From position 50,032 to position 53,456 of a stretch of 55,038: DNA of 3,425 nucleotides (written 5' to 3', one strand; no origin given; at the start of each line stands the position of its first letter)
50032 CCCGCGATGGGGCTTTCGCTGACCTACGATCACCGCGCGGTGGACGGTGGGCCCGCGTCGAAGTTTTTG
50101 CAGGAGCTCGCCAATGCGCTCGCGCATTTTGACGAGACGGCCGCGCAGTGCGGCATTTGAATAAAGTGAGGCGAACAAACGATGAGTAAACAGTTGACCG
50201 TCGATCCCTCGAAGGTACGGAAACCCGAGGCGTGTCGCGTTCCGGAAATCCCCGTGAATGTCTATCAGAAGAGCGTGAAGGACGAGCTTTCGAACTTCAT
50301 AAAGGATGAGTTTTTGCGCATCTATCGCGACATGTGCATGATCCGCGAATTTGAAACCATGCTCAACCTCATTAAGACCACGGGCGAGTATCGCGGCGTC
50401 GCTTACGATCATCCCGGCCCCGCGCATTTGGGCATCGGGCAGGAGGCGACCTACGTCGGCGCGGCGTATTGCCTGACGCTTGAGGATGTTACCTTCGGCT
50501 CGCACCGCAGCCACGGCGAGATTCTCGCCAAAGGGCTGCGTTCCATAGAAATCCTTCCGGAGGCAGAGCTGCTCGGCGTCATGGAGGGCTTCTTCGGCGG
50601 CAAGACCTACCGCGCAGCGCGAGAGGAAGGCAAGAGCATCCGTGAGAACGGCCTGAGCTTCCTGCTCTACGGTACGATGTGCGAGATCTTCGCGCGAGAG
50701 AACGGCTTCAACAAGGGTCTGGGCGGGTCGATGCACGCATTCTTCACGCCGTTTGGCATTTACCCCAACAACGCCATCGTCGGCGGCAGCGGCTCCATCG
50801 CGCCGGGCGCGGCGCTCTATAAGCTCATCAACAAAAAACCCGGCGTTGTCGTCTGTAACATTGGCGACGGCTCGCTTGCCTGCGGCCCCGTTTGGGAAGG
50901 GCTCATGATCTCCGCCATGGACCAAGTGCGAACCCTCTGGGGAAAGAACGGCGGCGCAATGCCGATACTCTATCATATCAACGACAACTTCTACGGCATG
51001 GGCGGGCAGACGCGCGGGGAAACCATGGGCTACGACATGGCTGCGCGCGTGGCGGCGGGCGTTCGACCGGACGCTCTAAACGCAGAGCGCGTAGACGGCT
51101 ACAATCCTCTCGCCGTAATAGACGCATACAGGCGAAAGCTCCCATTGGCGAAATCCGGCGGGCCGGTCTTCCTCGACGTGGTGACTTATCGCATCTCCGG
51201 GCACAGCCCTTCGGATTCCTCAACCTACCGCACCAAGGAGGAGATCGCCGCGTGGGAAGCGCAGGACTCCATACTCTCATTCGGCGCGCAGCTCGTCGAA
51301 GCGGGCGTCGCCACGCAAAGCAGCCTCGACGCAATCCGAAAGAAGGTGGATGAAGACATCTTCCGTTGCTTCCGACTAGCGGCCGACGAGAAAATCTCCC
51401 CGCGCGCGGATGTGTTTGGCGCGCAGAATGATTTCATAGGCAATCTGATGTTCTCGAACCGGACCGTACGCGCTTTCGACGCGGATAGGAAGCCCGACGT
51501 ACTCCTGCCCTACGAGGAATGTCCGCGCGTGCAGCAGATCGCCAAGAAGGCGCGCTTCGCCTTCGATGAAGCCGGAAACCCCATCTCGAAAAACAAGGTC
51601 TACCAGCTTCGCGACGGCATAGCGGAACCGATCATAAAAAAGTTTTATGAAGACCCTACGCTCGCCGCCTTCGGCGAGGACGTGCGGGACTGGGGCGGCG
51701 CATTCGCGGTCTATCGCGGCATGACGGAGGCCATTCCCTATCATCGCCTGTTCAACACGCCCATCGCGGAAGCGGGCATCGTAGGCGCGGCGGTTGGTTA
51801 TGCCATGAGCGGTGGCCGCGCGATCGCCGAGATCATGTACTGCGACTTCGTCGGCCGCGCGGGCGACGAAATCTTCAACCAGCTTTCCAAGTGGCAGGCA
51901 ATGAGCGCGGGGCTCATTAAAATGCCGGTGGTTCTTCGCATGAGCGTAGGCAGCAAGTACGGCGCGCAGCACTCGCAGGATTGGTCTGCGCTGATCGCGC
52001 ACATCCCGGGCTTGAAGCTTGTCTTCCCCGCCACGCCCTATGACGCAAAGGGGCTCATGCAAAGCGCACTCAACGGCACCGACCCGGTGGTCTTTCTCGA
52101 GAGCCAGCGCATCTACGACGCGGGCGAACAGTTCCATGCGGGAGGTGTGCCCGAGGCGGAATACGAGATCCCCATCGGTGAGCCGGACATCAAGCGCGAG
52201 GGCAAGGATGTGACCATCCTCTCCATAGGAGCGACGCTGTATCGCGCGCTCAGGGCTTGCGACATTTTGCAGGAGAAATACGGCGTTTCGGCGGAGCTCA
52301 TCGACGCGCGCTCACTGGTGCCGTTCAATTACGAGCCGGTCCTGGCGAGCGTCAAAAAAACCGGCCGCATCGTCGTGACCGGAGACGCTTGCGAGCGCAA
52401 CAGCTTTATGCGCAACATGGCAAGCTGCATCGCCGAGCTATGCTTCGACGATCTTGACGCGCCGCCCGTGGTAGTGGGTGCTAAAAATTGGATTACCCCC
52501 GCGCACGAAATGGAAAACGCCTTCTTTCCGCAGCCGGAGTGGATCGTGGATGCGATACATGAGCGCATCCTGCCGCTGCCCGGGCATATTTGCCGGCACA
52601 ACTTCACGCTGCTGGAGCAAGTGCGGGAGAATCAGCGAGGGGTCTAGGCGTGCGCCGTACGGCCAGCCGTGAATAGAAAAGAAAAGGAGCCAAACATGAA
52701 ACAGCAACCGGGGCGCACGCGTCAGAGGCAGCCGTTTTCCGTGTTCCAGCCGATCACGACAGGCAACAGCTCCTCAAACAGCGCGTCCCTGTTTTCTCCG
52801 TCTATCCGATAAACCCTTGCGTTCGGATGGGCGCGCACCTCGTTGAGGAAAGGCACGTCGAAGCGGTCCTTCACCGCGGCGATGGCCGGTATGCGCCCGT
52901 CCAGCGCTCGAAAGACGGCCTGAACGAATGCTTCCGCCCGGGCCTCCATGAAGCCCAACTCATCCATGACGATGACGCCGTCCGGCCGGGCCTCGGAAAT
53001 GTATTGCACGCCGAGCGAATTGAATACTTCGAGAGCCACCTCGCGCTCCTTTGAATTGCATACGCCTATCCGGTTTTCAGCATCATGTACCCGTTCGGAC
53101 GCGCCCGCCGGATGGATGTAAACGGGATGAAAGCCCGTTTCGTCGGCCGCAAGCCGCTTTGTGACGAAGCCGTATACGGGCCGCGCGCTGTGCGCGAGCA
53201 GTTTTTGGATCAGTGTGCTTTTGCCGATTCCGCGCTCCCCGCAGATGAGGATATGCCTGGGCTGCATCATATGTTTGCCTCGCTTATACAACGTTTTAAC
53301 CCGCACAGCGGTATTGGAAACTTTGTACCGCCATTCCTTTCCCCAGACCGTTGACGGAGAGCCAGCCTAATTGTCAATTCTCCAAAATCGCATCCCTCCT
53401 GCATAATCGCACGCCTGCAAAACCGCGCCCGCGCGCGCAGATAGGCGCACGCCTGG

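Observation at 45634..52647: Rhamnose operon continues into SrlD-like SDR / PHP phosphatase / SorE-like reductase / lipoyl-E2 / fused E1 alpha-beta: possible undescribed 6-deoxyhexose branch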

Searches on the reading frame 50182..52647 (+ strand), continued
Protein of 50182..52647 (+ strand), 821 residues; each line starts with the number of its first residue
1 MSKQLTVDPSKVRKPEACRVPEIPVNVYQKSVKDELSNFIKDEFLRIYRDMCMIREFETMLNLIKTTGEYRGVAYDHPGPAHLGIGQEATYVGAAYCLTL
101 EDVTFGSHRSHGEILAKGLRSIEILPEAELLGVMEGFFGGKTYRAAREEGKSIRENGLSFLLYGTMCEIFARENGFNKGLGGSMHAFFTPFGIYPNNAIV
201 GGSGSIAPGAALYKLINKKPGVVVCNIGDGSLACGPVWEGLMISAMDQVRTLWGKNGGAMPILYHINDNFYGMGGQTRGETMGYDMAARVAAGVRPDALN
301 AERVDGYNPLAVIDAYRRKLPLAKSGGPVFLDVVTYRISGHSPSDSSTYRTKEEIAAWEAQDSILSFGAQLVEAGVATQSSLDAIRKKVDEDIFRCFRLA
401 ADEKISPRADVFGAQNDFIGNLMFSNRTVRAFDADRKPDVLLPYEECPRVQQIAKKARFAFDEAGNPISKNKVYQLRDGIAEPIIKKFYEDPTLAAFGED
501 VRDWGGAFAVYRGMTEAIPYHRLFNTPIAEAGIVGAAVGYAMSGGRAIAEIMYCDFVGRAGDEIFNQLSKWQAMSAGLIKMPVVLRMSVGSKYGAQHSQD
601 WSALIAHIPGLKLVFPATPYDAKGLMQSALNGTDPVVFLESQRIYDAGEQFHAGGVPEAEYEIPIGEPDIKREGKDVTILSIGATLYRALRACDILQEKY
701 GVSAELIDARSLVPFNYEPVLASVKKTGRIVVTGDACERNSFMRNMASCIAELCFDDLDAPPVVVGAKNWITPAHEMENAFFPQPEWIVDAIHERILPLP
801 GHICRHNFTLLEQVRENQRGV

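Call 102: search_protein_families(library=ncbifam, proteins=[L084:14825-15523:+, L084:15528-16484:+, L084:10830-11675:-, L086:17575-19047:-, L086:23476-24927:+, L085:10366-11841:-, L085:14743-15579:+], max_evalue=1e-8)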
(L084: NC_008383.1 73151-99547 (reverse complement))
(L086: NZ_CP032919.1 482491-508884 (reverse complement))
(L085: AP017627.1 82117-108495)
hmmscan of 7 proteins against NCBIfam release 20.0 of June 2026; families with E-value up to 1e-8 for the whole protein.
L084:14825-15523:+ (232 aa): 10 families
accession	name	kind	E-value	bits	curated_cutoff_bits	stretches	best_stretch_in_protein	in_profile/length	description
NF011457.0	PRK14875.1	equivalog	1.1e-44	152.9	307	1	2-225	147-371/372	acetoin dehydrogenase dihydrolipoyllysine-residue acetyltransferase subunit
NF051488.1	bifunc_PcaDC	exception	8.9e-20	71.1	390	1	3-225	28-252/375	bifunctional 3-oxoadipate enol-lactonase/4-carboxymuconolactone decarboxylase PcaDC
TIGR02427.1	protocat_pcaD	equivalog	9.3e-15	54.7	255.85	1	3-84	29-111/251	3-oxoadipate enol-lactonase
NF052614.1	AB_fold_OlsI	equivalog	2.1e-13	50.4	385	1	2-227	32-259/272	ornithine lipid biosynthesis O-acyltransferase OlsI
NF045632.1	hydroxlase_HsaD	equivalog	3.2e-12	46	400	1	6-224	56-289/290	4,5:9,10-diseco-3-hydroxy-5,9,17-trioxoandrosta-1(10),2-diene-4-oate hydrolase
TIGR03695.1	menH_SHCHC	equivalog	9.2e-12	44.9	208.55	1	2-83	17-102/252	2-succinyl-6-hydroxy-2,4-cyclohexadiene-1-carboxylate synthase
TIGR01738.1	bioH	equivalog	1.8e-11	44.2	206.95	1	6-84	23-97/245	pimeloyl-ACP methyl ester esterase BioH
TIGR03611.1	RutD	equivalog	2.8e-09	36.7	238.5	0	3-83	29-111/258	pyrimidine utilization protein D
NF050089.1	i_nPHAscl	equivalog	5.7e-09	35.5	300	0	8-87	39-119/288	intracellular short-chain-length polyhydroxyalkanoate depolymerase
NF051487.1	bifunc_PcaCD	exception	6.5e-09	35.4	430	0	7-224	192-412/413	bifunctional 4-carboxymuconolactone decarboxylase/3-oxoadipate enol-lactonase PcaCD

L084:15528-16484:+ (318 aa): 15 families
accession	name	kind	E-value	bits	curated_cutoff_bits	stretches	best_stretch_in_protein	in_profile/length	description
NF006957.1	PRK09434.1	equivalog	1.5e-39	136.3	450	1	2-270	4-270/302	fructokinase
TIGR04382.1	myo_inos_iolC_N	equivalog_domain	1.7e-26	93.2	300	1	27-267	32-276/309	5-dehydro-2-deoxygluconokinase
NF049991.1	TagKinase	equivalog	2.1e-19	69.5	420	1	33-262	45-277/321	tagatose kinase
TIGR02152.1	D_ribokin_bact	equivalog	5.1e-16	58.9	299.65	0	202-301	203-288/298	ribokinase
NF053626.1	RibKinHalex1628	equivalog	2.2e-14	53.7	330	1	28-299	37-278/293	ATP-dependent ribose-1-phosphate kinase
NF040938.1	KDG_KDGal_kin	equivalog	1.2e-13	50.8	400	1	29-265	30-268/305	bifunctional 2-dehydro-3-deoxygluconokinase/2-dehydro-3-deoxygalactonokinase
NF007321.0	PRK09813.1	equivalog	2.5e-13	50.1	247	0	210-266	185-240/261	fructoselysine 6-kinase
NF041134.1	R1P_kin_Thcocales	equivalog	5.1e-13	49.1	500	0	208-262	190-244/291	ADP-dependent ribose-1-phosphate kinase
TIGR03168.1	1-PFK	subfamily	2.3e-12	46.4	216.4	1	201-267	203-268/305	hexose kinase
TIGR03828.1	pfkB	equivalog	5.2e-11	42.1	292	1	201-267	203-268/305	1-phosphofructokinase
NF041320.1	pfkB_Halo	equivalog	6.3e-10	38.9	400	0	201-264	198-260/302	1-phosphofructokinase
NF041332.1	KDG_KDGal_kin_Halo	equivalog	7e-10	38.8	440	1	28-267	32-278/320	bifunctional 2-dehydro-3-deoxygluconokinase/2-dehydro-3-deoxygalactonokinase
TIGR02198.1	rfaE_dom_I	equivalog_domain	9.6e-10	38.1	345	0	210-266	226-282/315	D-glycero-beta-D-manno-heptose-7-phosphate kinase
NF008353.0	PRK11142.1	equivalog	1.7e-09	37.6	341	0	22-78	32-88/307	ribokinase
NF052444.1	DhDoxglucKinKdgK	equivalog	5.8e-09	35.8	400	1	27-264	23-273/303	2-dehydro-3-deoxygluconokinase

L084:10830-11675:- (281 aa): 5 families
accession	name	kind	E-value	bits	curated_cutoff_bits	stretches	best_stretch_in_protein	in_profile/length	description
NF051856.1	PsicseEpim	equivalog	1.2e-41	143.4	300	1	3-261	2-267/287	D-psicose 3-epimerase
NF041099.2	keto_glucon_epim_IolO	equivalog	7.6e-25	87.7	300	1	23-239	26-246/269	5-keto-L-gluconate epimerase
TIGR03234.1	OH-pyruv-isom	equivalog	4.6e-13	49.1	353.45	1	111-238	109-239/254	hydroxypyruvate isomerase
NF043033.1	OxoTetrIsom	equivalog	1.6e-12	47.7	325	1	110-235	105-233/251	2-oxo-tetronate isomerase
NF007444.0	PRK09997.1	equivalog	8.5e-09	35.2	465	0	121-236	120-238/258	hydroxypyruvate isomerase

L086:17575-19047:- (490 aa): 10 families
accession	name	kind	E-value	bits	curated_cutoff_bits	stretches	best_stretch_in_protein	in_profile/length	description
NF043014.1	DArabDhDalD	equivalog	4.5e-91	305.8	600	1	30-467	2-440/452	D-arabinitol 4-dehydrogenase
NF011611.0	PRK15037.1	subfamily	1.6e-89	300.7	603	1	15-465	11-465/486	fructuronate reductase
NF002969.0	PRK03643.1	subfamily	5.4e-32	111.1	359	1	26-420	15-406/482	tagaturonate reductase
NF002647.0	PRK02318.1-3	equivalog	1.6e-18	67.2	357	1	169-373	103-295/384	mannitol-1-phosphate 5-dehydrogenase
NF002652.0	PRK02318.2-5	equivalog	5.9e-18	65.1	356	1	167-374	100-291/377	mannitol-1-phosphate 5-dehydrogenase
NF002653.0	PRK02318.2-6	equivalog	2e-17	63.3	404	1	170-376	103-296/387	mannitol-1-phosphate 5-dehydrogenase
NF002649.0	PRK02318.2-1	equivalog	6e-17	61.6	422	1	161-372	95-291/386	mannitol-1-phosphate 5-dehydrogenase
NF002646.0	PRK02318.1-2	equivalog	6.5e-16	58.4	368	1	167-374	98-294/382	mannitol-1-phosphate 5-dehydrogenase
NF002648.0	PRK02318.1-4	equivalog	9.5e-14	51.5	719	1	167-388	98-303/382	mannitol-1-phosphate 5-dehydrogenase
NF002650.0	PRK02318.2-2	equivalog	1.4e-12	47.4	359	1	180-375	113-297/388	mannitol-1-phosphate 5-dehydrogenase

L086:23476-24927:+ (483 aa): 11 families
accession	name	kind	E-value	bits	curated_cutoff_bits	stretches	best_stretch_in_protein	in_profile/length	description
TIGR01312.1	XylB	equivalog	2.3e-148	494.7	380.25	1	3-474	1-480/481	xylulokinase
NF011601.0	PRK15027.1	equivalog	1.6e-116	389.6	912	1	1-475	1-477/484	xylulokinase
TIGR01314.1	gntK_FGGY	equivalog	8.4e-53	179.6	648.55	1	3-435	3-448/505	gluconokinase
TIGR01311.1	glycerol_kin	equivalog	1.4e-49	168.8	590.35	1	4-440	5-453/496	glycerol kinase GlpK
NF000756.0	PRK00047.1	subfamily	2e-43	148.4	498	1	3-435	8-450/502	glycerol kinase GlpK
NF008187.0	PRK10939.1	equivalog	6.3e-29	101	528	1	3-256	7-265/521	autoinducer-2 kinase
TIGR02628.1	fuculo_kin_coli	equivalog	1.2e-28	100.3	470.9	1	5-437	6-442/465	L-fuculokinase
NF003154.0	PRK04123.1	equivalog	1.3e-17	63.7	428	1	316-474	371-534/554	ribulokinase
TIGR01315.1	5C_CHO_kinase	subfamily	1.1e-16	60.6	408.7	1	2-243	2-263/541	FGGY family pentulose kinase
TIGR02627.1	rhamnulo_kin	equivalog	1.5e-13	50.1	527.95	1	55-258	54-254/454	rhamnulokinase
NF007925.0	PRK10640.1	equivalog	2.6e-11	42.6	639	1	54-259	59-261/489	rhamnulokinase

L085:10366-11841:- (491 aa): 10 families
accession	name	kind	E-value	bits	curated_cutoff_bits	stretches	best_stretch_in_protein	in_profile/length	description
TIGR01312.1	XylB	equivalog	8.9e-139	463.1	380.25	1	3-476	1-478/481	xylulokinase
NF011601.0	PRK15027.1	equivalog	5.7e-109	364.7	912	1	1-477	1-475/484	xylulokinase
TIGR01314.1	gntK_FGGY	equivalog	3.5e-48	164.4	648.55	1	3-474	3-486/505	gluconokinase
TIGR01311.1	glycerol_kin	equivalog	1.2e-39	136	590.35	1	4-440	5-451/496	glycerol kinase GlpK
NF000756.0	PRK00047.1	subfamily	9.1e-32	110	498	1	4-438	9-451/502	glycerol kinase GlpK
TIGR02628.1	fuculo_kin_coli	equivalog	2.1e-26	92.9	470.9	1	6-435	7-438/465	L-fuculokinase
NF008187.0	PRK10939.1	equivalog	7.8e-25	87.5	528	1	4-251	8-259/521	autoinducer-2 kinase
TIGR01315.1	5C_CHO_kinase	subfamily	5.7e-24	84.7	408.7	1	2-247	2-267/541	FGGY family pentulose kinase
NF003154.0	PRK04123.1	equivalog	1.3e-22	80.2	428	1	2-477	6-533/554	ribulokinase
TIGR01234.1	L-ribulokinase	equivalog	7.9e-17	61.2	583.25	1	209-476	243-525/536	ribulokinase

L085:14743-15579:+ (278 aa): 13 families
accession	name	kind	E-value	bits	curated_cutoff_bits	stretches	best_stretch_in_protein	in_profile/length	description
NF011457.0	PRK14875.1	equivalog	1.2e-59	202.1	307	1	13-253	129-370/372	acetoin dehydrogenase dihydrolipoyllysine-residue acetyltransferase subunit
NF051488.1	bifunc_PcaDC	exception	3.5e-22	79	390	1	15-256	11-254/375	bifunctional 3-oxoadipate enol-lactonase/4-carboxymuconolactone decarboxylase PcaDC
TIGR01738.1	bioH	equivalog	8.8e-19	68.1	206.95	1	16-114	3-98/245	pimeloyl-ACP methyl ester esterase BioH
TIGR02427.1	protocat_pcaD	equivalog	3.4e-18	66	255.85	1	17-114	14-112/251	3-oxoadipate enol-lactonase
NF045632.1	hydroxlase_HsaD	equivalog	5.2e-16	58.4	400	1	7-220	24-253/290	4,5:9,10-diseco-3-hydroxy-5,9,17-trioxoandrosta-1(10),2-diene-4-oate hydrolase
NF052614.1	AB_fold_OlsI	equivalog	4.3e-14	52.7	385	1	80-254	88-257/272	ornithine lipid biosynthesis O-acyltransferase OlsI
TIGR03695.1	menH_SHCHC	equivalog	4.5e-14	52.5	208.55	1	17-111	3-101/252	2-succinyl-6-hydroxy-2,4-cyclohexadiene-1-carboxylate synthase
TIGR03056.1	bchO_mg_che_rel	equivalog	4e-13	49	172.55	1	14-249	26-274/278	alpha/beta fold hydrolase BchO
NF050089.1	i_nPHAscl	equivalog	8.3e-11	41.5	300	0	15-116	17-119/288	intracellular short-chain-length polyhydroxyalkanoate depolymerase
NF051487.1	bifunc_PcaCD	exception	9.9e-11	41.4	430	1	18-253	174-412/413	bifunctional 4-carboxymuconolactone decarboxylase/3-oxoadipate enol-lactonase PcaCD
NF008340.0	PRK11126.1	equivalog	6.1e-10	38.8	261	0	19-101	17-98/255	2-succinyl-6-hydroxy-2,4-cyclohexadiene-1-carboxylate synthase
NF007954.0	PRK10673.1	equivalog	6.7e-09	35.4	399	0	18-113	18-113/255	esterase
TIGR03611.1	RutD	equivalog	8.5e-09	35.1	238.5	0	15-112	12-111/258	pyrimidine utilization protein D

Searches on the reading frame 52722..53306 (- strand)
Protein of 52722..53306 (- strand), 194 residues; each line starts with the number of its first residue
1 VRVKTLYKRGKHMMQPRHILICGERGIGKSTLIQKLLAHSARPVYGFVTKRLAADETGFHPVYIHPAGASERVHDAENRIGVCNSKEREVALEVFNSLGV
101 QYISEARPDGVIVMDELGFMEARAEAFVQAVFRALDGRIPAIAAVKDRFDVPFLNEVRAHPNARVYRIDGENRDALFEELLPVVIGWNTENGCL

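Call 7: search_protein_families(library=pfam, proteins=[window:52722-53306:-])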
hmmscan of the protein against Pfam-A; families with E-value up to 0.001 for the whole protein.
window:52722-53306:- (194 aa): 4 families
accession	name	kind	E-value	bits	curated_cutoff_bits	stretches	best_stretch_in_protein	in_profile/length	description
PF03266.21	NTPase_1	-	5.6e-26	91.8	23.9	1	18-181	1-168/168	NTPase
PF13401.12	AAA_22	-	7.2e-06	26.8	27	1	15-121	4-97/130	AAA domain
PF13191.12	AAA_16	-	7.5e-06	27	32.6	1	15-50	23-62/167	AAA ATPase domain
PF24389.1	ORC-CDC6-like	-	0.00084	18.6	27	1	15-66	31-80/571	ORC-CDC6-like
